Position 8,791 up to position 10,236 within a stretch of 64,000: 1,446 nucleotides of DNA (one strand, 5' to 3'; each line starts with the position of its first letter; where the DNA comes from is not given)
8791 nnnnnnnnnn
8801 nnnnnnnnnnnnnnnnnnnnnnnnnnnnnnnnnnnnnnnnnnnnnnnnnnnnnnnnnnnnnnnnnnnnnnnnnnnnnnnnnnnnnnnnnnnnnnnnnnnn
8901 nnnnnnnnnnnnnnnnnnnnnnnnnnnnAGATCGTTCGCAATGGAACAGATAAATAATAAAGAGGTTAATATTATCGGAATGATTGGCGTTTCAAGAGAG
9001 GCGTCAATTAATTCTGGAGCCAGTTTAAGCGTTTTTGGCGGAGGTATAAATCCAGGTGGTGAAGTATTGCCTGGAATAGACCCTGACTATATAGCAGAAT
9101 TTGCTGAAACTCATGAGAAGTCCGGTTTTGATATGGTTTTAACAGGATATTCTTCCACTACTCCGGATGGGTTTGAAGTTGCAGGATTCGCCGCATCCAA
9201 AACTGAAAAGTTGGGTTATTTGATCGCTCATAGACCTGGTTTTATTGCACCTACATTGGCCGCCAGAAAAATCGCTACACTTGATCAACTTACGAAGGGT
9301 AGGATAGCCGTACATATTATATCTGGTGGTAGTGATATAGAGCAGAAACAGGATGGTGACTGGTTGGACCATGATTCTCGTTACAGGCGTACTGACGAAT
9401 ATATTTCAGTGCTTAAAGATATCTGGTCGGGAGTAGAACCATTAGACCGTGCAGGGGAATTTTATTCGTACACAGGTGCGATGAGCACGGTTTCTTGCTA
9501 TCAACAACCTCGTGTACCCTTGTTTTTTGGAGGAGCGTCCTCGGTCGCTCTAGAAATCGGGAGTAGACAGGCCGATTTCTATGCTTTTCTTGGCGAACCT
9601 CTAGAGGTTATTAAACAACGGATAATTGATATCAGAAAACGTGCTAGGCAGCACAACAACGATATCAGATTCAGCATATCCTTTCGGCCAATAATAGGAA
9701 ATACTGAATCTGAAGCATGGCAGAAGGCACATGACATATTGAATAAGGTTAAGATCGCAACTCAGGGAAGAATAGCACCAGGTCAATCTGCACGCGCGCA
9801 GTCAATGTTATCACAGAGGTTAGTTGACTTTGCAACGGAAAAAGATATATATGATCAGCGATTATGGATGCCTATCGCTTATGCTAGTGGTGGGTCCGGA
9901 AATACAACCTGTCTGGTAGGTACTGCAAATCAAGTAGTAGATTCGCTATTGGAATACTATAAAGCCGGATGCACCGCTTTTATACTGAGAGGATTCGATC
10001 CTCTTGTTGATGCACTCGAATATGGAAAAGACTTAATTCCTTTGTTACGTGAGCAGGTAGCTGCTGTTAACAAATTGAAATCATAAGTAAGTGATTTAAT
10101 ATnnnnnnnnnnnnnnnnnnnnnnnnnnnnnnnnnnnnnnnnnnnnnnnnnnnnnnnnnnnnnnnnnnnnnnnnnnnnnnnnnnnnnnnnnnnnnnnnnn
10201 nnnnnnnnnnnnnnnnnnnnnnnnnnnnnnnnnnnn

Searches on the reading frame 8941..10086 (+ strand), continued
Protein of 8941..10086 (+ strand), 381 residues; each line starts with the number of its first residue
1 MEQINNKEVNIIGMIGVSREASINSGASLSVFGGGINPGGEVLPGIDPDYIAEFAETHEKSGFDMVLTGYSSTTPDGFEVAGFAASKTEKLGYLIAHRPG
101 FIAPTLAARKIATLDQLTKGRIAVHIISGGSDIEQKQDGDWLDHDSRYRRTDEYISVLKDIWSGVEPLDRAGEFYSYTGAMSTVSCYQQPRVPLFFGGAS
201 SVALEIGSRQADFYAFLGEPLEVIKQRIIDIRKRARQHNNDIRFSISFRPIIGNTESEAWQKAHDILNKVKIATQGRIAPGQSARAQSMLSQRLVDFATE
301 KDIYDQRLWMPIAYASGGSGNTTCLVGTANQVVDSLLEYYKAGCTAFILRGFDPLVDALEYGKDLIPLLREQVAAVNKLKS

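Call 62: fold_search(model_id=the predicted structure, library=pdb)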
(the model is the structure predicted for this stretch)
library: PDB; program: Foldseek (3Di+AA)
matches with E <= 10: 1714; with E <= 0.001: 257
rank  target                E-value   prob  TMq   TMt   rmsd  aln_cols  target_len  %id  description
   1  7jw9_A                2.1e-30  1.00  0.80  0.80   4.1       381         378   27  Ternary cocrystal structure of alkanesulfonate monooxygenase MsuD from Pseudomonas fluorescens (released 2021-05-26)
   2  7k14_B                7.9e-30  1.00  0.79  0.85   3.9       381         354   27  Ternary soak structure of alkanesulfonate monooxygenase MsuD from Pseudomonas fluorescens with FMN and methanesulfonat (released 2021-05-26)
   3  7k14_G                9.4e-30  1.00  0.82  0.90   3.3       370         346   28  Ternary soak structure of alkanesulfonate monooxygenase MsuD from Pseudomonas fluorescens with FMN and methanesulfonat (released 2021-05-26)
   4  7jyb_A                1.1e-29  1.00  0.80  0.85   4.1       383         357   27  Binary soak structure of alkanesulfonate monooxygenase MsuD from Pseudomonas fluorescens with FMN (released 2021-05-26)
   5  7jyb_C                1.3e-29  1.00  0.82  0.87   3.5       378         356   28  Binary soak structure of alkanesulfonate monooxygenase MsuD from Pseudomonas fluorescens with FMN (released 2021-05-26)
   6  7jv3_C                2.8e-29  1.00  0.77  0.90   3.5       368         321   27  Crystal structure of alkanesulfonate monooxygenase MsuD from Pseudomonas fluorescens (released 2021-05-26)
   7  7k64_G                3.0e-29  1.00  0.77  0.89   3.9       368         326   27  Binary titrated soak structure of alkanesulfonate monooxygenase MsuD from Pseudomonas fluorescens with FMN (released 2021-05-26)
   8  1nqk                  4.0e-29  1.00  0.78  0.85   3.7       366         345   30  Structural Genomics, Crystal structure of Alkanesulfonate monooxygenase (released 2003-09-23)
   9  7k14_H                4.7e-29  1.00  0.77  0.84   3.9       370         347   27  Ternary soak structure of alkanesulfonate monooxygenase MsuD from Pseudomonas fluorescens with FMN and methanesulfonat (released 2021-05-26)
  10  7jv3_D                6.0e-29  1.00  0.77  0.90   3.8       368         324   27  Crystal structure of alkanesulfonate monooxygenase MsuD from Pseudomonas fluorescens (released 2021-05-26)
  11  7k64_H                6.0e-29  1.00  0.76  0.83   4.2       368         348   28  Binary titrated soak structure of alkanesulfonate monooxygenase MsuD from Pseudomonas fluorescens with FMN (released 2021-05-26)
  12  7jv3_B                6.3e-29  1.00  0.75  0.90   3.9       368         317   27  Crystal structure of alkanesulfonate monooxygenase MsuD from Pseudomonas fluorescens (released 2021-05-26)
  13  7jv3_H                6.7e-29  1.00  0.76  0.90   3.9       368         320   27  Crystal structure of alkanesulfonate monooxygenase MsuD from Pseudomonas fluorescens (released 2021-05-26)
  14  7k64_B                8.0e-29  1.00  0.76  0.86   4.2       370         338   28  Binary titrated soak structure of alkanesulfonate monooxygenase MsuD from Pseudomonas fluorescens with FMN (released 2021-05-26)
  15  7k64_D                8.0e-29  1.00  0.77  0.85   3.9       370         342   27  Binary titrated soak structure of alkanesulfonate monooxygenase MsuD from Pseudomonas fluorescens with FMN (released 2021-05-26)
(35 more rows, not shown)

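Call 72: search_solved_structures(query=window:8941-10086:+, max_evalue=1e-30, show_alignments=5)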
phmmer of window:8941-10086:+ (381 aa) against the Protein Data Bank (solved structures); distinct sequences matched with E-value up to 1e-30: 6.
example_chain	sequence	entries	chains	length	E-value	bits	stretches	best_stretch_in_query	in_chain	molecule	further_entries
7jv3_A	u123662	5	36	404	2.1e-51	178.5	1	47-375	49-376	Alkanesulfonate monooxygenase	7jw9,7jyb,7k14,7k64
1nqk_A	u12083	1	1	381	5.1e-50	173.9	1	44-372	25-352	Alkanesulfonate monooxygenase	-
1m41_A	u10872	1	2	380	5.4e-50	173.9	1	45-372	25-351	FMNH2-dependent alkanesulfonate monooxygenase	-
7oh2_A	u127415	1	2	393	1.3e-36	129.8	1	52-370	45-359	Alkanesulfonate monooxygenase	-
7olf_A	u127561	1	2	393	1.2e-32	116.8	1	52-370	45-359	Methanesulfonate sulfonatase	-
8t0u_A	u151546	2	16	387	1.3e-32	116.6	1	48-375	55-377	FMNH(2)-dependent dimethylsulfone monooxygenase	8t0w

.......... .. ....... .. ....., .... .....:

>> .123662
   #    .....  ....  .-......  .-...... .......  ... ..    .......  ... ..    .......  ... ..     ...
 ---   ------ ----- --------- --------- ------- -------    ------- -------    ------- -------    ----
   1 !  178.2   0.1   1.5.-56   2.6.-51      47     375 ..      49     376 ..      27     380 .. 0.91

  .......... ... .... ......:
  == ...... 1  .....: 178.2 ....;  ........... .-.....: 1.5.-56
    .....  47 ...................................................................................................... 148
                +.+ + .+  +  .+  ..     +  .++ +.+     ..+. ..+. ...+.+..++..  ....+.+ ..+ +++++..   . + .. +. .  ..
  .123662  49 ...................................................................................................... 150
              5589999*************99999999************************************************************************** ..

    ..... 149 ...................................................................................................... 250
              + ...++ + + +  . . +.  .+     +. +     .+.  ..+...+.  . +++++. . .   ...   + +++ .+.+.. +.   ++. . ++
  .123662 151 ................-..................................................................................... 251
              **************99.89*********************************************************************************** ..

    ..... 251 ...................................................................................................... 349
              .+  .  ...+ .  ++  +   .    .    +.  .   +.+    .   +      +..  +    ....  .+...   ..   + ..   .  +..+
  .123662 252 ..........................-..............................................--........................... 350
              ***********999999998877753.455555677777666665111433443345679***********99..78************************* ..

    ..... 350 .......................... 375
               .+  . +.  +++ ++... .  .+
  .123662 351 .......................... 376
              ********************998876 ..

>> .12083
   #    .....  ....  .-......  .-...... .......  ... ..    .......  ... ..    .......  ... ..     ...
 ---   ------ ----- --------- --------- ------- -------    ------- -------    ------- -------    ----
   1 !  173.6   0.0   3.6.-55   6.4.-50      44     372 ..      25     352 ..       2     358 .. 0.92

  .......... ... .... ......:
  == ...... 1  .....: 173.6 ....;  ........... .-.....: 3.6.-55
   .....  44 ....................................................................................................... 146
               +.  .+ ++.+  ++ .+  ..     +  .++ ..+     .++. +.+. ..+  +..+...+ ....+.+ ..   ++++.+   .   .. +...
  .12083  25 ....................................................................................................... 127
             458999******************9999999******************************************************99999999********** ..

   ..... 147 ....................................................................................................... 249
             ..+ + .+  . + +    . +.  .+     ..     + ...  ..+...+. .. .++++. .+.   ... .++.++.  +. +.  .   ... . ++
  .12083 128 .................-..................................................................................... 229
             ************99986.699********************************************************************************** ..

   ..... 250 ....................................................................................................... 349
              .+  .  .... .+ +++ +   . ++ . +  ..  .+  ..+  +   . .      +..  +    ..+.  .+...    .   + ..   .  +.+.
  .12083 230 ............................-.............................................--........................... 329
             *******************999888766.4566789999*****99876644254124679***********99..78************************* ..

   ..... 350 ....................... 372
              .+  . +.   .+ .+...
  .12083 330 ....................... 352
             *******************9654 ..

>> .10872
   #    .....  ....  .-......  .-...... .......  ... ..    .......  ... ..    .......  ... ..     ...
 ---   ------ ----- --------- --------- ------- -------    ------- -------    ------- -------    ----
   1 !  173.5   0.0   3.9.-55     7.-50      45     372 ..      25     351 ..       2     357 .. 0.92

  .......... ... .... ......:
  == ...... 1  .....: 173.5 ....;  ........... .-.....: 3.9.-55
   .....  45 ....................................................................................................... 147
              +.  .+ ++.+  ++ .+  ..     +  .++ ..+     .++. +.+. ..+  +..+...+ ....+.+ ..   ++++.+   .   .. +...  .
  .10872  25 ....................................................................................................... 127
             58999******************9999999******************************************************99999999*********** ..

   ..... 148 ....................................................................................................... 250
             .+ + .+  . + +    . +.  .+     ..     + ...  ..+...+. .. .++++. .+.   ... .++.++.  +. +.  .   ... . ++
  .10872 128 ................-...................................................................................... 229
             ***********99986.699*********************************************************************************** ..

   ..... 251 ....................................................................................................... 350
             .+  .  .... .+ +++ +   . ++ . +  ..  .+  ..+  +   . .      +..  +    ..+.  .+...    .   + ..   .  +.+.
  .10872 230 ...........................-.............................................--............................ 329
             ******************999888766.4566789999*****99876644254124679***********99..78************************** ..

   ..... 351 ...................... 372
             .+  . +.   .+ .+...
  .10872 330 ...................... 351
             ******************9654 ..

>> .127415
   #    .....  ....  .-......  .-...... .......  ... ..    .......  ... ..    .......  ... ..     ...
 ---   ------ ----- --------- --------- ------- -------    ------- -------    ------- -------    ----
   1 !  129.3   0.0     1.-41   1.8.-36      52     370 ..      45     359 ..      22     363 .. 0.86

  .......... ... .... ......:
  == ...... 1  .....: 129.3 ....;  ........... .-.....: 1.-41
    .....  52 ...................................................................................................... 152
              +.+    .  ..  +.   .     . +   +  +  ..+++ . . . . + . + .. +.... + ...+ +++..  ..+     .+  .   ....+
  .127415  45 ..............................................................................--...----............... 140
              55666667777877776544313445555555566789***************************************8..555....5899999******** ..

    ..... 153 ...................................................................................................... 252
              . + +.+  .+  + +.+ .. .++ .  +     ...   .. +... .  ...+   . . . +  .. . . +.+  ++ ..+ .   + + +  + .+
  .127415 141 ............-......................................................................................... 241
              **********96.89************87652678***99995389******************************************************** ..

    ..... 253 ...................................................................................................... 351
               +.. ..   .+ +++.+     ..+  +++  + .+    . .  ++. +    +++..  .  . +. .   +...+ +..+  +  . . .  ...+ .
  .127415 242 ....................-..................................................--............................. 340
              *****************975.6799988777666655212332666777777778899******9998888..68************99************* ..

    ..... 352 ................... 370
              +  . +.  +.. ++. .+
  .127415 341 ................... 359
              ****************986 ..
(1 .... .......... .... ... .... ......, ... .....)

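Call 89: find_encoding_contigs(protein=P0013, flank=9000, max_places=1)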
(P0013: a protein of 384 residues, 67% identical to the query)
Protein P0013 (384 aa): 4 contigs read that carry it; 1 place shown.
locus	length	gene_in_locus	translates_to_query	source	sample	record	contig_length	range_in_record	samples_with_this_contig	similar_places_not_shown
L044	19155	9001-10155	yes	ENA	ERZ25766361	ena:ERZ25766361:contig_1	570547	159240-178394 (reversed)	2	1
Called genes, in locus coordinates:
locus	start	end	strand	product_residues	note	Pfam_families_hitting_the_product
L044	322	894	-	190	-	-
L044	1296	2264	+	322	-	PF00586:AIRS, PF02769:AIRS_C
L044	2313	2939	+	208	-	PF00174:Oxidored_molyb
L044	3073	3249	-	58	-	-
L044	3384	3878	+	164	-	PF00376:MerR, PF13411:MerR_1, PF13591:MerR_2 (weak)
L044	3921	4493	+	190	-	PF01025:GrpE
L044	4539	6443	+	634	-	PF00012:HSP70, PF06723:MreB_Mbl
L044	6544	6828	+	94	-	-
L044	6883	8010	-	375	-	PF00850:Hist_deacetyl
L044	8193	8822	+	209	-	PF12804:NTP_transf_3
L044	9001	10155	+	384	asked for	PF00296:Bac_luciferase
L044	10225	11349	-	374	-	PF00578:AhpC-TSA, PF08534:Redoxin, PF13905:Thioredoxin_8, PF17991:Thioredoxin_10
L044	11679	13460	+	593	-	PF01019:G_glu_transpept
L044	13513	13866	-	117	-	PF00578:AhpC-TSA (weak)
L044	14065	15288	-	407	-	PF00296:Bac_luciferase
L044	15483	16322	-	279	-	PF12146:Hydrolase_4, PF00561:Abhydrolase_1, PF12697:Abhydrolase_6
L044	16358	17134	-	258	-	PF00378:ECH_1, PF16113:ECH_2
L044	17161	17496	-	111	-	PF11969:DcpS_C, PF01230:HIT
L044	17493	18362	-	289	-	PF00753:Lactamase_B, PF23023:Anti-Pycsar_Apyc1 (weak), PF12706:Lactamase_B_2 (weak)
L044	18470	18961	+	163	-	PF00994:MoCF_biosynth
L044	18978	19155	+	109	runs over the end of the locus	-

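Call 90: find_encoding_contigs(protein=P0019, flank=9000, max_places=1)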
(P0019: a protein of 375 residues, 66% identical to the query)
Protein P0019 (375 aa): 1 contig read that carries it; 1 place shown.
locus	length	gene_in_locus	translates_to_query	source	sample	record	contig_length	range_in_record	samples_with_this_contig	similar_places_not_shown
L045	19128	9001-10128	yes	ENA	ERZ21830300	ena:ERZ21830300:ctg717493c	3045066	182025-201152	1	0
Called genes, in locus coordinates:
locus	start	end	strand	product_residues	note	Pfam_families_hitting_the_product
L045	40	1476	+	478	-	PF04174:CP_ATPgrasp_1, PF14403:CP_ATPgrasp_2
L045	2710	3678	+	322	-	PF04168:Alpha-E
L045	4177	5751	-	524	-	PF00732:GMC_oxred_N, PF00890:FAD_binding_2 (faint), PF05834:Lycopene_cycl (faint), PF13450:NAD_binding_8 (faint), PF05199:GMC_oxred_C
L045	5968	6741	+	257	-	-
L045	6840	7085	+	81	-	PF21748:UPF0150 (weak), PF15919:HicB_lk_antitox (weak)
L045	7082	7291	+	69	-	PF07927:HicA_toxin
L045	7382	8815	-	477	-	PF01336:tRNA_anti-codon, PF00152:tRNA-synt_2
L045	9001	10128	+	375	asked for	PF00296:Bac_luciferase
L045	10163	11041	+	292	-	PF00106:adh_short, PF13561:adh_short_C2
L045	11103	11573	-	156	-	PF13975:gag-asp_proteas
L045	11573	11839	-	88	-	-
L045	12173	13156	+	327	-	PF13793:Pribosyltran_N, PF00156:Pribosyltran, PF14572:Pribosyl_synth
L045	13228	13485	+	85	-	-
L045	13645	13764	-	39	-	-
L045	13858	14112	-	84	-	PF15919:HicB_lk_antitox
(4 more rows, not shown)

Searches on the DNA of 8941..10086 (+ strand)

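Call 39: search_rna_families(sources=[L001, L002, L003, L007, L008, L021, L023], threshold=gathering)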
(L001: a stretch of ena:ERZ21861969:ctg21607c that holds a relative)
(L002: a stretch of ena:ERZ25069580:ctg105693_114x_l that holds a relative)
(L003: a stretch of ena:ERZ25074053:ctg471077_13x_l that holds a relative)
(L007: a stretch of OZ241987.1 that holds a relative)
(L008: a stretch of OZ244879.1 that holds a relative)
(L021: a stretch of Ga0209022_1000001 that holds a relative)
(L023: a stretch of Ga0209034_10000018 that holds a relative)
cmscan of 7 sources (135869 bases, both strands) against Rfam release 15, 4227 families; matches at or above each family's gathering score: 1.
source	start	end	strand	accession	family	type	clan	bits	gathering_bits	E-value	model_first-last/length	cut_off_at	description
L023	16980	17051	+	RF00005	tRNA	Gene; tRNA;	CL00001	73.6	29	7e-14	1-71/71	no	tRNA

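Call 43: search_rna_families(source=L007, start=9400, end=10000, threshold=evalue, max_evalue=1)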
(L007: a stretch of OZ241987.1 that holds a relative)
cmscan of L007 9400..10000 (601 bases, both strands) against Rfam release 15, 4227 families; matches with E-value up to 1: 1.
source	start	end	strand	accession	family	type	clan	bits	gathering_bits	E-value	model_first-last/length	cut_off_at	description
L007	9400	9472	-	RF02760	sR035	Gene; sRNA;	-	12.4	233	0.72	1-73/206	3'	sR035 sRNA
